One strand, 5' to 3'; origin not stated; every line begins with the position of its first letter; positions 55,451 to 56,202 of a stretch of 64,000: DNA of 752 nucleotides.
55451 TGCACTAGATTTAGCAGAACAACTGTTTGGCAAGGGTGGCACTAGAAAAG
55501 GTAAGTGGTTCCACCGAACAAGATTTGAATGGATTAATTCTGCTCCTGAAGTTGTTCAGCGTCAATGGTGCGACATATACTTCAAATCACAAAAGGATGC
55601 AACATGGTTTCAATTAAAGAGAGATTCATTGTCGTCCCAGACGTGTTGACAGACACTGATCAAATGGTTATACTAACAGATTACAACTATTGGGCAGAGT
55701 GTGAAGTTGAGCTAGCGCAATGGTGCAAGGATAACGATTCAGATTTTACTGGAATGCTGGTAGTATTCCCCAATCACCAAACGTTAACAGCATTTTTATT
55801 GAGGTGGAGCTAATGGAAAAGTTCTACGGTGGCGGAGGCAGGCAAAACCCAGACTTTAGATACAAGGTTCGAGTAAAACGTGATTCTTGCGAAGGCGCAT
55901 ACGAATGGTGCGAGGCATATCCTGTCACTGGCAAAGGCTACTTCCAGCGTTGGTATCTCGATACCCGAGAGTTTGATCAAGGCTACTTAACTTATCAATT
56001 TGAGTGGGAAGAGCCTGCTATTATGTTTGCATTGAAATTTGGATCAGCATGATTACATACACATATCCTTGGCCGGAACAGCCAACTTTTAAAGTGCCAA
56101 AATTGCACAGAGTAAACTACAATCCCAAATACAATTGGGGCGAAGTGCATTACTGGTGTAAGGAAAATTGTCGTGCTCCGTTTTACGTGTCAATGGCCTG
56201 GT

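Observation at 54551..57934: Tandem array of about 12 small paralogous genes sharing a C-terminal WF-x-L-[KR]-[WF] motif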

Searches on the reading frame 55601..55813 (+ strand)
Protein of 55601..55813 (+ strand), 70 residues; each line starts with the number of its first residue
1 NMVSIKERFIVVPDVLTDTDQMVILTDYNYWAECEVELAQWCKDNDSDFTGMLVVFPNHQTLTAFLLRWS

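Call 3: search_protein_families(library=pfam, max_evalue=1, proteins=[window:55601-55813:+])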
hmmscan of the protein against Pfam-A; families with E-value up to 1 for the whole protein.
window:55601-55813:+ (70 aa): 0 families

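Call 4: search_protein_families(library=phrogs, max_evalue=1, proteins=[window:55601-55813:+])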
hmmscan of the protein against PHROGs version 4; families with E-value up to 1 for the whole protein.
window:55601-55813:+ (70 aa): 1 family
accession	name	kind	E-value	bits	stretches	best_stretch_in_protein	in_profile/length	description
phrog_14963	-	unknown function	0.02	16.7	1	19-47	18-46/66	-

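Call 87: search_protein_families(library=ncbifam, max_evalue=1, proteins=[window:55604-55810:+])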
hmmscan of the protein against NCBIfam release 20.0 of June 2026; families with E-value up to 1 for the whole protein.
window:55604-55810:+ (69 aa): 0 families

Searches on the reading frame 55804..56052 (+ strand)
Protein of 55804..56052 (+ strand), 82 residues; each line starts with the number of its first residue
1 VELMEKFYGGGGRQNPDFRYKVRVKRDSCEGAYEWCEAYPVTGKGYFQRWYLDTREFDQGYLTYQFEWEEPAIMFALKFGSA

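Call 3: search_protein_families(library=pfam, max_evalue=1, proteins=[window:55804-56052:+])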
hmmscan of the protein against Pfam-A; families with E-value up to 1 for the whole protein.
window:55804-56052:+ (82 aa): 1 family
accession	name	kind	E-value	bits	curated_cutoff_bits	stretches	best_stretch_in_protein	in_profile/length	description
PF14061.12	Mtf2_C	-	0.073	13.8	27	1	5-34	10-39/48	Polycomb-like MTF2 factor 2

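Call 4: search_protein_families(library=phrogs, max_evalue=1, proteins=[window:55804-56052:+])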
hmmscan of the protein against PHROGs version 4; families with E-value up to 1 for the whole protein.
window:55804-56052:+ (82 aa): 0 families
